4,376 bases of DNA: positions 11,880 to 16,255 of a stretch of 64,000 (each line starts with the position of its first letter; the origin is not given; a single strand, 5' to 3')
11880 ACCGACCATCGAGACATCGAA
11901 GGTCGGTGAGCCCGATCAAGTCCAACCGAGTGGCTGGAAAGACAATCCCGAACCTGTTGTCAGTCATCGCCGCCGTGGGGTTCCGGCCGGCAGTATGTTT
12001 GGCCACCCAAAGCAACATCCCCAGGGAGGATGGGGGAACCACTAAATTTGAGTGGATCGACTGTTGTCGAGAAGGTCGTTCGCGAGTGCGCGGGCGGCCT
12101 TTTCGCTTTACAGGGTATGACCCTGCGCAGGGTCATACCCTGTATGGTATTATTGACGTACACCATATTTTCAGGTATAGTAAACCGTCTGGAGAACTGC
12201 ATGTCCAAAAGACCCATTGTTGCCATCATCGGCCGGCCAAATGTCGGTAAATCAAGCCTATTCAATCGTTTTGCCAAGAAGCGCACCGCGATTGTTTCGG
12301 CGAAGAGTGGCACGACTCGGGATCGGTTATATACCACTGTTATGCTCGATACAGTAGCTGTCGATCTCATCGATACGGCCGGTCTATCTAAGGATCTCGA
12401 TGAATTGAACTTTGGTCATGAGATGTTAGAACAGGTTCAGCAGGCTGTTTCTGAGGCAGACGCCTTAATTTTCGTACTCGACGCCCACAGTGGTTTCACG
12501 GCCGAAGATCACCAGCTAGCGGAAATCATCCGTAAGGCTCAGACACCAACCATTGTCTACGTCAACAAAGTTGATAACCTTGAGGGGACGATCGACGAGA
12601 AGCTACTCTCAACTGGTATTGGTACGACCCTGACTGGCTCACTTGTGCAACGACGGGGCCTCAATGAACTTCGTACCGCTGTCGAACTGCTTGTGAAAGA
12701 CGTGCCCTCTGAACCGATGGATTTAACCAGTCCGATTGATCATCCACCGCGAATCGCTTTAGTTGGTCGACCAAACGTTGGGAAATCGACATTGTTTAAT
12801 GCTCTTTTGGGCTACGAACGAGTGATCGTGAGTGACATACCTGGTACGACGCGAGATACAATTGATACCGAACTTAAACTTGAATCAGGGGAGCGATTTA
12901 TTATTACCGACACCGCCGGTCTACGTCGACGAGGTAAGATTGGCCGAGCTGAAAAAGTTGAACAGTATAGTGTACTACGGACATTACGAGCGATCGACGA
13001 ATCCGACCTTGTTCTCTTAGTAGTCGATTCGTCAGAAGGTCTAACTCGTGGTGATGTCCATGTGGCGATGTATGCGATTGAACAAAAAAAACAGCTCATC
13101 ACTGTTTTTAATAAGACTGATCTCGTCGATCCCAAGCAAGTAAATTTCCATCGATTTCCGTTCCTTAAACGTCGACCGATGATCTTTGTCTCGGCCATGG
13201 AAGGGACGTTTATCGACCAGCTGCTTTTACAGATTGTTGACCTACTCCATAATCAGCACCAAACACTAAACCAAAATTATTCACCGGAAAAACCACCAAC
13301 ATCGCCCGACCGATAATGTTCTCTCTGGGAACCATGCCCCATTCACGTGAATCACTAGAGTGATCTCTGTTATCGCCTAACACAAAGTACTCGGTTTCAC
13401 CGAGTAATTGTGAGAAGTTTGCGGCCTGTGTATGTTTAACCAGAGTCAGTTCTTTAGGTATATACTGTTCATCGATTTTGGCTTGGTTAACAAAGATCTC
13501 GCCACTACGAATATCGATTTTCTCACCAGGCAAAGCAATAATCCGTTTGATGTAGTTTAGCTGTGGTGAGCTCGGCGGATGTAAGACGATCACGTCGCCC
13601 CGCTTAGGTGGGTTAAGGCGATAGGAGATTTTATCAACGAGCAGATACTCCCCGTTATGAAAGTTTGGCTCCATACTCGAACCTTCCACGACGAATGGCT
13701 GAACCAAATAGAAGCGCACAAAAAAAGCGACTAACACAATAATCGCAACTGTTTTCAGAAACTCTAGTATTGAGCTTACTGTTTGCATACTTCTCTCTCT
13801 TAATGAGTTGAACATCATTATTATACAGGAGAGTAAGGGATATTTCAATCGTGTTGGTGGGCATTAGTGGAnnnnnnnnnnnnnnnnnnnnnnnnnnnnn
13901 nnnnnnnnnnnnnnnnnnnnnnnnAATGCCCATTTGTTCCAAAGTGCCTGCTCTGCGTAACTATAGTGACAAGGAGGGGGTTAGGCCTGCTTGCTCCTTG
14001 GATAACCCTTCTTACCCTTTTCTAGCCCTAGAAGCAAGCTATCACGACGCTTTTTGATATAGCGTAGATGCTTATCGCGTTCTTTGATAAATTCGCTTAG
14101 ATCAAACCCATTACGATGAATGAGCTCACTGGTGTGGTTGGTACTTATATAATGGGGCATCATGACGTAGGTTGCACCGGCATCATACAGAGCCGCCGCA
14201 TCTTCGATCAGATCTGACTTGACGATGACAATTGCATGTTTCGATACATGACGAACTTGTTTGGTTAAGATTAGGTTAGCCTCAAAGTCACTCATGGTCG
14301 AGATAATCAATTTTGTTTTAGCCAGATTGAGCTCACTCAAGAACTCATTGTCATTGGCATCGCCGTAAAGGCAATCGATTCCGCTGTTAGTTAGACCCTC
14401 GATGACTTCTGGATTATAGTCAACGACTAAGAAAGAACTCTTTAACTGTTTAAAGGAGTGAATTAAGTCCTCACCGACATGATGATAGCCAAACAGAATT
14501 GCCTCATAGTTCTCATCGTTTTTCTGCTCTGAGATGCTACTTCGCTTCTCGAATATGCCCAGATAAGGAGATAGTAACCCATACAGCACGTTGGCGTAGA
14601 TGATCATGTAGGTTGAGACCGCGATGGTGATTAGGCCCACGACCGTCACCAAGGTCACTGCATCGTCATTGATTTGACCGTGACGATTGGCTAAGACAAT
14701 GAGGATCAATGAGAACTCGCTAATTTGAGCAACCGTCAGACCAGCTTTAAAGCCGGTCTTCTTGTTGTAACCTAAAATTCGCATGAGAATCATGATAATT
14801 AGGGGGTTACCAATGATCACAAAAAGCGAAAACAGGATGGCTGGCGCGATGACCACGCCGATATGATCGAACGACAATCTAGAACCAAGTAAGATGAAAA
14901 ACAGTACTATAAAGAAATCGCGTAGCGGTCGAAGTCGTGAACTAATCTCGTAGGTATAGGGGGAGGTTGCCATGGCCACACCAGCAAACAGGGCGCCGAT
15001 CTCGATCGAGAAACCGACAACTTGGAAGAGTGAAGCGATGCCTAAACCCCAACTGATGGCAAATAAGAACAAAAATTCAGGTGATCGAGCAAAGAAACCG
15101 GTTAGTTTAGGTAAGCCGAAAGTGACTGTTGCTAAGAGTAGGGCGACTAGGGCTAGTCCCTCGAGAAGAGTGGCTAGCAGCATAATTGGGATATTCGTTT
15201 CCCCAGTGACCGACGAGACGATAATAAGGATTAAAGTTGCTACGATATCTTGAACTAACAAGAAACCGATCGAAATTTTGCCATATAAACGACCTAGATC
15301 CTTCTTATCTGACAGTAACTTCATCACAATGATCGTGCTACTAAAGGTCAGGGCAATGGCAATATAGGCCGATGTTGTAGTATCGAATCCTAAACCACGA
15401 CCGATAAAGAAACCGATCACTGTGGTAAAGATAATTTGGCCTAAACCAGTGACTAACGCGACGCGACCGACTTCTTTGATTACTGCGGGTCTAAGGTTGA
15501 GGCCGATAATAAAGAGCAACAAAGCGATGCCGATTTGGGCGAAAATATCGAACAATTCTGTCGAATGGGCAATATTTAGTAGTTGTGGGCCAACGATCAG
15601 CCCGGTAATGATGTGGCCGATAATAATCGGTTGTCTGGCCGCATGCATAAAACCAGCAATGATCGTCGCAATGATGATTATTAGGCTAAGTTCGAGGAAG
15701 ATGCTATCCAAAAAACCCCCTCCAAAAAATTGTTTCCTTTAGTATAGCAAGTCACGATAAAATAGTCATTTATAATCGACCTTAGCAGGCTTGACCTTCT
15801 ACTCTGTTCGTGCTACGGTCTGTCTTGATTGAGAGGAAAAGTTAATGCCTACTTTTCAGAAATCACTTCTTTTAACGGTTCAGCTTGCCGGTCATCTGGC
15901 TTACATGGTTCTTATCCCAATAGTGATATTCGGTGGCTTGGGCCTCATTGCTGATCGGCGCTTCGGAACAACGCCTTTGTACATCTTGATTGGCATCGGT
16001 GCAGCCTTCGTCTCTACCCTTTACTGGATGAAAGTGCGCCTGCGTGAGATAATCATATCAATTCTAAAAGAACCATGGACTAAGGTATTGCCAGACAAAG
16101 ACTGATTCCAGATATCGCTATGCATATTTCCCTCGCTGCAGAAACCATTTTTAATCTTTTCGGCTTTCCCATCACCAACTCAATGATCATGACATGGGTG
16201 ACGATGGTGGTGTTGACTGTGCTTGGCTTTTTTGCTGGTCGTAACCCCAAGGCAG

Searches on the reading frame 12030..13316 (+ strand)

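Call 13: search_protein_families(library=pfam, proteins=[window:12030-13316:+], max_evalue=0.00001)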
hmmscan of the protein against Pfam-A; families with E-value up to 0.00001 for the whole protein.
window:12030-13316:+ (428 aa): 12 families
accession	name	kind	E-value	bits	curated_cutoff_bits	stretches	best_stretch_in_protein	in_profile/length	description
PF01926.29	MMR_HSR1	-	6.4e-60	200.7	21.9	2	241-362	1-113/113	50S ribosome-binding GTPase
PF02421.24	FeoB_N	-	3.7e-27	95.2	27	2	241-399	2-153/156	Ferrous iron transport protein B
PF00009.33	GTP_EFTU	-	2.1e-19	70.3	26.5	2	93-186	53-137/188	Elongation factor Tu GTP binding domain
PF00350.29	Dynamin_N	-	8.8e-13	49.1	27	0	108-180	100-167/168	Dynamin family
PF03193.22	RsgA_GTPase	-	1.4e-11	44.9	30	0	52-120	98-169/174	RsgA GTPase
PF04548.22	AIG1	-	7e-10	39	27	0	66-169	5-109/212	AIG1 family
PF00071.28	Ras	-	9e-09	35.5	21.6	0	64-183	2-116/162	Ras family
PF08477.19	Roc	-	4e-08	34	27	0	64-182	2-119/119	Ras of Complex, Roc, domain of DAPkinase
PF13401.12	AAA_22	-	3.8e-07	30.9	27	0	60-153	4-94/130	AAA domain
PF00005.33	ABC_tran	-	2.1e-06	28.8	25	0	239-304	11-76/137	ABC transporter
PF05621.17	TniB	-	2.6e-06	27.5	22.4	0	51-89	20-63/189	Bacterial TniB protein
PF09439.16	SRPRB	-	2.7e-06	27.3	25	0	59-165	1-94/178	Signal recognition particle receptor beta subunit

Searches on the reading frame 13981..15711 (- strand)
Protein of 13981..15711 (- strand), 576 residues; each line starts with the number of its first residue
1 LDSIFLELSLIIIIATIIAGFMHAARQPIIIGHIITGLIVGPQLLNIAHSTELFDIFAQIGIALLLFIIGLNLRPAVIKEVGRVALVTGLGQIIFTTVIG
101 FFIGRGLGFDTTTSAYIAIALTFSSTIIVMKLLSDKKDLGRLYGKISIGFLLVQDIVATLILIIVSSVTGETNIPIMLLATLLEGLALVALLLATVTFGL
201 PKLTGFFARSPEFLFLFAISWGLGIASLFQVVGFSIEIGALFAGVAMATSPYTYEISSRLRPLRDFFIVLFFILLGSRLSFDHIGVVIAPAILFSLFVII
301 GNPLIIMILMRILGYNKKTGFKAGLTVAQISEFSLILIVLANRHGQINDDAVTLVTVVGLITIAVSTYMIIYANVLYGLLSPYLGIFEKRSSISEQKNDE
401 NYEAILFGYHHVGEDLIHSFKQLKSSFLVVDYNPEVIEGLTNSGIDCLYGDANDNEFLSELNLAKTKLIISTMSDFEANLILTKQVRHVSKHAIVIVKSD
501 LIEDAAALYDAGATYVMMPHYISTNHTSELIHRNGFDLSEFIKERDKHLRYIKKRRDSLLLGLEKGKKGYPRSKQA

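Call 13: search_protein_families(library=pfam, proteins=[window:13981-15711:-], max_evalue=0.00001)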
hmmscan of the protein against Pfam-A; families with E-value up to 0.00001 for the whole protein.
window:13981-15711:- (576 aa): 2 families
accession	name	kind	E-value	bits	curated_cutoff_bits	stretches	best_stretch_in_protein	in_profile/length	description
PF00999.27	Na_H_Exchanger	-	1.6e-51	175.8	26.2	1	13-368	2-367/375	Sodium/hydrogen exchanger, transmembrane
PF02254.24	TrkA_N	-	9.4e-20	71.5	23.8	1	405-519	2-116/116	TrkA-N domain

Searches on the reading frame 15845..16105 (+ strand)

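Call 13: search_protein_families(library=pfam, proteins=[window:15845-16105:+], max_evalue=0.00001)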
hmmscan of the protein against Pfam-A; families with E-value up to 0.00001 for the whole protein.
window:15845-16105:+ (86 aa): 1 family
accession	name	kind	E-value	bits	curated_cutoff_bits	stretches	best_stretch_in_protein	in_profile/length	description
PF09527.15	ATPase_gene1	-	1.6e-06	28.5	26.6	1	14-60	3-49/54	Putative F0F1-ATPase subunit Ca2+/Mg2+ transporter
